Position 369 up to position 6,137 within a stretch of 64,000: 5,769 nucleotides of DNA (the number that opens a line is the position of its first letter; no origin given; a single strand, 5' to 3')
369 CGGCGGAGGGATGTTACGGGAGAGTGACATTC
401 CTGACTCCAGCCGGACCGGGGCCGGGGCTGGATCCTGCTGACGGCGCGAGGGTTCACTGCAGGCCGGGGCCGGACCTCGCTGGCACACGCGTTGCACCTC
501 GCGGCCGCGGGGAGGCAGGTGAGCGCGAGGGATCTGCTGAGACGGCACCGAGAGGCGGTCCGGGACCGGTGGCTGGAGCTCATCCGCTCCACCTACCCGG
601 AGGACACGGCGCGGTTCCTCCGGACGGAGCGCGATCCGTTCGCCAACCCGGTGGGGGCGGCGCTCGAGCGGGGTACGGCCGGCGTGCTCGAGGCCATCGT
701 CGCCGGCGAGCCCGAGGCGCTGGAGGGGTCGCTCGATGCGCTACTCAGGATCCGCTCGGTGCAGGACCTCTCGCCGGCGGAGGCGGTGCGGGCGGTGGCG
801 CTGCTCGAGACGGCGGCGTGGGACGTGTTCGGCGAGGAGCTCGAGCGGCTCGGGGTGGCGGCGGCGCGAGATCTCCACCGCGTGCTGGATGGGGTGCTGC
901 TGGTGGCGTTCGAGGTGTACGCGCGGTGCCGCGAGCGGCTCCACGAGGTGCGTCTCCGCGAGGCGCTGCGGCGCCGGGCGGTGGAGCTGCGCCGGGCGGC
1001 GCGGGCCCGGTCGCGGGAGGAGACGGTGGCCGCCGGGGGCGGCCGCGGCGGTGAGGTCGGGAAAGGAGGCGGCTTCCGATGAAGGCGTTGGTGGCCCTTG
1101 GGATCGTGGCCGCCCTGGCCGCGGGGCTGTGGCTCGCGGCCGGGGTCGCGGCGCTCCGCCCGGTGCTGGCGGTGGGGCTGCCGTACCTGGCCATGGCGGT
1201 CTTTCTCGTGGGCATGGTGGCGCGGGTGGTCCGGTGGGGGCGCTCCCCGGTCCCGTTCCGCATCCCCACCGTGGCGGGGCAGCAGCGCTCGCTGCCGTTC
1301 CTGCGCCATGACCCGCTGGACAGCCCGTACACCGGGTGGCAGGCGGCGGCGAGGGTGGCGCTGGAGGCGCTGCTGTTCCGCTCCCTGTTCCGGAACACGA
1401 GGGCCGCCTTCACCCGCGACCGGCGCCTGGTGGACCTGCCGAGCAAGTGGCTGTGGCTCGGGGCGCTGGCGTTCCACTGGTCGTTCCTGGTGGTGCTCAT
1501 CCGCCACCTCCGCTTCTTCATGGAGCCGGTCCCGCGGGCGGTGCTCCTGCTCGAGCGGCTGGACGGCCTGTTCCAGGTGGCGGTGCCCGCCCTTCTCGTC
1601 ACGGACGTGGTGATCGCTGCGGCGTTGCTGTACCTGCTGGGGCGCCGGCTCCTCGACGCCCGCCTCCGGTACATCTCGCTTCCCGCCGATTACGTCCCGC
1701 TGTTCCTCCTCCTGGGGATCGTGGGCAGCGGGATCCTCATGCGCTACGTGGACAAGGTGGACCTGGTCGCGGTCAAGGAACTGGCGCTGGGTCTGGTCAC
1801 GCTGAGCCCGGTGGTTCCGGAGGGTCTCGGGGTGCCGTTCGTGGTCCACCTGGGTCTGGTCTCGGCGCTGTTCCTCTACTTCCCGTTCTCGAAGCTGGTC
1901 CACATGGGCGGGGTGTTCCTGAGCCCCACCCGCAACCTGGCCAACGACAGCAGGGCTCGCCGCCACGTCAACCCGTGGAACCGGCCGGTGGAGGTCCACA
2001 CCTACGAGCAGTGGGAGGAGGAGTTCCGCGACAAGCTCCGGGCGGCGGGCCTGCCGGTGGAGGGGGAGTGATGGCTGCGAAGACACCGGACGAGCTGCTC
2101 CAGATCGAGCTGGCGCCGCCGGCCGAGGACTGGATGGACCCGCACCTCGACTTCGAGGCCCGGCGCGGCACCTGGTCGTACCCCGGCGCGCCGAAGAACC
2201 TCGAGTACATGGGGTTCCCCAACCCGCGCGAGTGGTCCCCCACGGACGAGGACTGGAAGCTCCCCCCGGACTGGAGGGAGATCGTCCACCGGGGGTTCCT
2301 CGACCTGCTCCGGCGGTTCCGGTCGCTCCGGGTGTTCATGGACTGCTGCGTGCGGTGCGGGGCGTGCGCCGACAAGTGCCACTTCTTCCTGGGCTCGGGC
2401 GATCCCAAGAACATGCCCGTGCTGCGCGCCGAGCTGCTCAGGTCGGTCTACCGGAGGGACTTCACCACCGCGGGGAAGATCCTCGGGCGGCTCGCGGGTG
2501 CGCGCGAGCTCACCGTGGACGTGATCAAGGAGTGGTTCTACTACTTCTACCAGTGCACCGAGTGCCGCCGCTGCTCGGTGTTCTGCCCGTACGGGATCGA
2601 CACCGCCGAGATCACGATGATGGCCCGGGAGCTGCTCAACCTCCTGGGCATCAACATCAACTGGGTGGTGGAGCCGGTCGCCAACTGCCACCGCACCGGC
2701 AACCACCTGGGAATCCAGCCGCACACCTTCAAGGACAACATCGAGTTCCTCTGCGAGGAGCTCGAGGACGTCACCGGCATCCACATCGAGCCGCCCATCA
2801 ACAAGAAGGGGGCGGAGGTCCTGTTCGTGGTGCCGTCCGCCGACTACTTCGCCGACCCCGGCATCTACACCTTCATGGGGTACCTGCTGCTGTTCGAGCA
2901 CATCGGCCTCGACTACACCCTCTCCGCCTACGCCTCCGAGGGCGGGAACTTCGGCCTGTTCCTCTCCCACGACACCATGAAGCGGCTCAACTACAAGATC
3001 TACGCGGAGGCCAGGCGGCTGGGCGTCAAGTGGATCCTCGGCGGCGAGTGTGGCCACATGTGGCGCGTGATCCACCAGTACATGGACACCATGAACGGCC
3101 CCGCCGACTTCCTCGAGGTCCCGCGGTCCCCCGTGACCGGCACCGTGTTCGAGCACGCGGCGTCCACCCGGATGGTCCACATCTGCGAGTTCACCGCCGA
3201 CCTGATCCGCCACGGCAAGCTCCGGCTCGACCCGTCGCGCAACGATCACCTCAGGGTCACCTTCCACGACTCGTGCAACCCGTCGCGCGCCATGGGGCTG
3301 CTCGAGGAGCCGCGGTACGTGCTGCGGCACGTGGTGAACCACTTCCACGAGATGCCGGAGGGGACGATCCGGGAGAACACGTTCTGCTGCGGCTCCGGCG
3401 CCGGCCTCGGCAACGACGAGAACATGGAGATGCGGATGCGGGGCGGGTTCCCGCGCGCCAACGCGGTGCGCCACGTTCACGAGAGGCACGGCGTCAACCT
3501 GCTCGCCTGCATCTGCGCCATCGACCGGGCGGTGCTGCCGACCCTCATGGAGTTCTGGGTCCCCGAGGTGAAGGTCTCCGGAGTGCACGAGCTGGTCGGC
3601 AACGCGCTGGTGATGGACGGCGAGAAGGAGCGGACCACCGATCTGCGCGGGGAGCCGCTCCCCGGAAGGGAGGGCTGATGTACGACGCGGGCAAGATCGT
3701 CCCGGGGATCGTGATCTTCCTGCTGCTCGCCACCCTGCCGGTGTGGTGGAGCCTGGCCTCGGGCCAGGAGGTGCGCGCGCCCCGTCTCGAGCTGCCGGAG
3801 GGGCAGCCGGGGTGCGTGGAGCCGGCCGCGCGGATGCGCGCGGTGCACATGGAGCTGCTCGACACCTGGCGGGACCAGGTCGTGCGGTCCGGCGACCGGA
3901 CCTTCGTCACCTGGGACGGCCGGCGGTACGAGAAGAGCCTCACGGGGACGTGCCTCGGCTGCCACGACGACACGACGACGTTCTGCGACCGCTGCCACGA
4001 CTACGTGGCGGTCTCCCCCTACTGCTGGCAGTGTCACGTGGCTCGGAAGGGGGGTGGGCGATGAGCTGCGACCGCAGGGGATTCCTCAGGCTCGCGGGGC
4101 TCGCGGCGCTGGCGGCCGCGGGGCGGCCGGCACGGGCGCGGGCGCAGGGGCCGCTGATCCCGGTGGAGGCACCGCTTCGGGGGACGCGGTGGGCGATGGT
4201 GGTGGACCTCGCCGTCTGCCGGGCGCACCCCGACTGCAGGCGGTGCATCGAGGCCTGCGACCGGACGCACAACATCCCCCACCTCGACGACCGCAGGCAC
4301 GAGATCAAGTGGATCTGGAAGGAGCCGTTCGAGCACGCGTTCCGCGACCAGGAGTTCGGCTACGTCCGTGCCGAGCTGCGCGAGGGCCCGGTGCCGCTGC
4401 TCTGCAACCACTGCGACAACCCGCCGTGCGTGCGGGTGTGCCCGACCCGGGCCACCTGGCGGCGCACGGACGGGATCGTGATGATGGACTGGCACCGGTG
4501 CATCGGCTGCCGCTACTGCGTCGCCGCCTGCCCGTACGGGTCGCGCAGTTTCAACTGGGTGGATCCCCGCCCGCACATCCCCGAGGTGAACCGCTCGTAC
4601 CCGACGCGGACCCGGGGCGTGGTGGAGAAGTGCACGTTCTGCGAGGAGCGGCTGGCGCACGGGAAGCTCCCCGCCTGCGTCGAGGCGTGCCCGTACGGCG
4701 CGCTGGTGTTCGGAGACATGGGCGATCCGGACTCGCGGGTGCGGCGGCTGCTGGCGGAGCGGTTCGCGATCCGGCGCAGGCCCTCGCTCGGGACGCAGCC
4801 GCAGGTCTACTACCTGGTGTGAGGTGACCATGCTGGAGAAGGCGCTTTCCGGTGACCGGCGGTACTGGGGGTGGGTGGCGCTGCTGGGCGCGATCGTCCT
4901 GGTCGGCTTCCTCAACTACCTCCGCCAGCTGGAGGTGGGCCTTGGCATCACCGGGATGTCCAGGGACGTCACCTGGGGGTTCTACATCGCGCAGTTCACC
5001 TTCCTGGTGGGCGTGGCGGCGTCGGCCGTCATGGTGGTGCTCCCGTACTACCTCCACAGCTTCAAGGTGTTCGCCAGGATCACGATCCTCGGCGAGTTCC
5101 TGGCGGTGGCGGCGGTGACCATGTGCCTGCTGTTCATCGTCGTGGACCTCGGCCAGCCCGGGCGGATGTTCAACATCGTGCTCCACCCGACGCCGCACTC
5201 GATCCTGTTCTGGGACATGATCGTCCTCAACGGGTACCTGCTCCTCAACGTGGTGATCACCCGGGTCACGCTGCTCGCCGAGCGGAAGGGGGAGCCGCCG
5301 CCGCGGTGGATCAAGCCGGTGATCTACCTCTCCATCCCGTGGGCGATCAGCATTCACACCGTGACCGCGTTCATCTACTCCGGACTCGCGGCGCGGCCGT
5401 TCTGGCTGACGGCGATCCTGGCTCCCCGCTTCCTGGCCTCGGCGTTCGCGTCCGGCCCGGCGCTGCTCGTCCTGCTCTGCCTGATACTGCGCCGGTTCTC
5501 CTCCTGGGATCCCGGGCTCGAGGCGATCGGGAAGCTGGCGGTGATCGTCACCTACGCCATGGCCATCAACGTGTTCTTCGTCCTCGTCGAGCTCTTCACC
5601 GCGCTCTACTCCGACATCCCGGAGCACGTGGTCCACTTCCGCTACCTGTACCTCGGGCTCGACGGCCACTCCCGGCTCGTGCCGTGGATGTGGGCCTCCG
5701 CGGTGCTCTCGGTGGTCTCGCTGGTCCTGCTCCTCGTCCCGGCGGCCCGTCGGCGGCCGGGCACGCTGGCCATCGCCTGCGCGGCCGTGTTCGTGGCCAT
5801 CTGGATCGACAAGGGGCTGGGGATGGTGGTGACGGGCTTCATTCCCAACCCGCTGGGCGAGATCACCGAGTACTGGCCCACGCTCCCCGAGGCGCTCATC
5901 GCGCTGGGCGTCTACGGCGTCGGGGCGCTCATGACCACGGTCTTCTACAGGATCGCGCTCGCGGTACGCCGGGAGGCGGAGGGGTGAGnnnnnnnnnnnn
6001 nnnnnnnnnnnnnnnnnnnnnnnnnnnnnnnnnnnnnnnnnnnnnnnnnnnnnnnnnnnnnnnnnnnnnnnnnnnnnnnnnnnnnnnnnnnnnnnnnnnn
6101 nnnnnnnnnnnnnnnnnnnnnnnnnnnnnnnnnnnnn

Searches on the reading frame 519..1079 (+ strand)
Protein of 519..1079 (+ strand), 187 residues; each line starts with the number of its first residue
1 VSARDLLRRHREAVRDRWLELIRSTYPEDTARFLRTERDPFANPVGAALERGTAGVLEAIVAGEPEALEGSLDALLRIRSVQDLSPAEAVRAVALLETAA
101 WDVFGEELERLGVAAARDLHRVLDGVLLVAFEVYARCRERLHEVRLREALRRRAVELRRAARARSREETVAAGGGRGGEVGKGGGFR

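Call 46: search_protein_families(library=pfam, proteins=[window:519-1079:+], max_evalue=0.01)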
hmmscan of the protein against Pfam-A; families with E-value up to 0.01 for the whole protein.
seq(187 aa): 1 family
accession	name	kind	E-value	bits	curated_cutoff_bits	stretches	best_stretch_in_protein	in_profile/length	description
PF14361.12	RsbRD_N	-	7.6e-15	55.9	24.3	1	5-100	3-99/104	RsbT co-antagonist protein rsbRD N-terminal domain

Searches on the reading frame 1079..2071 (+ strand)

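Call 46: search_protein_families(library=pfam, proteins=[window:1079-2071:+], max_evalue=0.01)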
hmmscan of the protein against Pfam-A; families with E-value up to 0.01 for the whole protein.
window:1079-2071:+ (330 aa): 1 family
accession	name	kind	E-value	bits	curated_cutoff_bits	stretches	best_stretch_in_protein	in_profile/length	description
PF02665.19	Nitrate_red_gam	-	3.7e-16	59.9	22.9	1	93-276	11-199/217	Nitrate reductase gamma subunit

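Call 73: search_protein_families(library=ncbifam, proteins=[window:1079-2071:+], max_evalue=0.001)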
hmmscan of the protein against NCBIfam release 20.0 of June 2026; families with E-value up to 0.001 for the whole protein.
window:1079-2071:+ (330 aa): 3 families
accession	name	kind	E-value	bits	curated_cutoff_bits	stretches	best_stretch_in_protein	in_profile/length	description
NF038037.1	cytob_DsrM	equivalog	8.7e-143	475.3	300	1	11-328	2-319/320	sulfate reduction electron transfer complex DsrMKJOP subunit DsrM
TIGR00351.1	narI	equivalog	4e-11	43.2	105.55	1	121-278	44-208/225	respiratory nitrate reductase subunit gamma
TIGR02484.1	CitB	equivalog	0.00027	20.2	246.6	1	234-294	302-362/372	tricarballylate utilization 4Fe-4S protein TcuB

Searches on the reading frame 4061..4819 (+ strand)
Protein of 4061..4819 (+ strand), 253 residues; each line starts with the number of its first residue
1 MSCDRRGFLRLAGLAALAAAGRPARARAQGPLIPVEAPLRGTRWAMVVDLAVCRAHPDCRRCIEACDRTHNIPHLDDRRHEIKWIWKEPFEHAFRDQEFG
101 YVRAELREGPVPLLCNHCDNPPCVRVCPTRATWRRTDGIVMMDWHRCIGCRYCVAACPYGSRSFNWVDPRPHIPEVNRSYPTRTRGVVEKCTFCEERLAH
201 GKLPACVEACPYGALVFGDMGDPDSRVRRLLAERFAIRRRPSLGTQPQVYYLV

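Call 46: search_protein_families(library=pfam, proteins=[window:4061-4819:+], max_evalue=0.01)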
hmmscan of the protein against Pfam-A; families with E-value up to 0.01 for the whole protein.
seq(253 aa): 13 families
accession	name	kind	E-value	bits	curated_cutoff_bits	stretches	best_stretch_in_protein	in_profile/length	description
PF13247.11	Fer4_11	-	1.2e-20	73.9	26.2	2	111-166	6-63/100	4Fe-4S dicluster domain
PF13187.11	Fer4_9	-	1.4e-13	51.1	27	3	146-214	1-51/52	4Fe-4S dicluster domain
PF12838.12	Fer4_7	-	3.6e-13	50.2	27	2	146-214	1-52/52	4Fe-4S dicluster domain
PF13237.11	Fer4_10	-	2e-09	37.7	25.5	2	143-211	5-53/53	4Fe-4S dicluster domain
PF12837.12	Fer4_6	-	8e-09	35.5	25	1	145-160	7-22/24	4Fe-4S binding domain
PF00037.32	Fer4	-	1.3e-08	34.7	21.1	1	143-160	4-21/24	4Fe-4S binding domain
PF13183.11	Fer4_8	-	2.5e-06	28.4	27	1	145-213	3-67/68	4Fe-4S dicluster domain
PF12798.12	Fer4_3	-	6.4e-06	27.1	27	0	147-160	1-14/15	4Fe-4S binding domain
PF12797.12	Fer4_2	-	4e-05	23.8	24.5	1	140-159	3-22/22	4Fe-4S binding domain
PF25160.1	LdpA_Fe-S-bd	-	0.00026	21.1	27.6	1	118-160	5-41/49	LdpA Fe-S cluster-binding domain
PF13484.11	Fer4_16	-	0.0003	21.9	30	0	146-159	52-65/66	4Fe-4S double cluster binding domain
PF13534.11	Fer4_17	-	0.001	20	22.2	0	146-212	1-58/61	4Fe-4S dicluster domain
PF12800.12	Fer4_4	-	0.0033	18.1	24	1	145-160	2-17/17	4Fe-4S binding domain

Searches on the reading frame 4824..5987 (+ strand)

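Call 46: search_protein_families(library=pfam, proteins=[window:4824-5987:+], max_evalue=0.01)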
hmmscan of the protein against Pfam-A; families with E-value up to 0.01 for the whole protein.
window:4824-5987:+ (387 aa): 1 family
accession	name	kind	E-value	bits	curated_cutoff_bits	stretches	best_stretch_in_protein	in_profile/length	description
PF03916.19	NrfD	-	6.9e-40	138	25.8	1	43-328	3-297/313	Polysulphide reductase, NrfD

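Call 73: search_protein_families(library=ncbifam, proteins=[window:4824-5987:+], max_evalue=0.001)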
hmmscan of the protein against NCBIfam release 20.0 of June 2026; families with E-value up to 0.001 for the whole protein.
window:4824-5987:+ (387 aa): 4 families
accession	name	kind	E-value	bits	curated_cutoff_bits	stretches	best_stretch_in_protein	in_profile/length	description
NF045798.1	DsrP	equivalog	2.7e-141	471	350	1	3-383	1-345/346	sulfate reduction electron transfer complex DsrMKJOP subunit DsrP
NF041784.1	mnquin_red_QrcD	equivalog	3.2e-15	56.3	570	2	12-152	16-155/408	menaquinone reductase integral membrane subunit QrcD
NF011568.0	PRK14992.1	equivalog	1.1e-08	34.9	314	1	45-249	13-212/341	tetrathionate reductase subunit TtrC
TIGR03148.1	cyt_nit_nrfD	equivalog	1.8e-06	27.5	347.6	0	173-262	151-236/316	cytochrome c nitrite reductase subunit NrfD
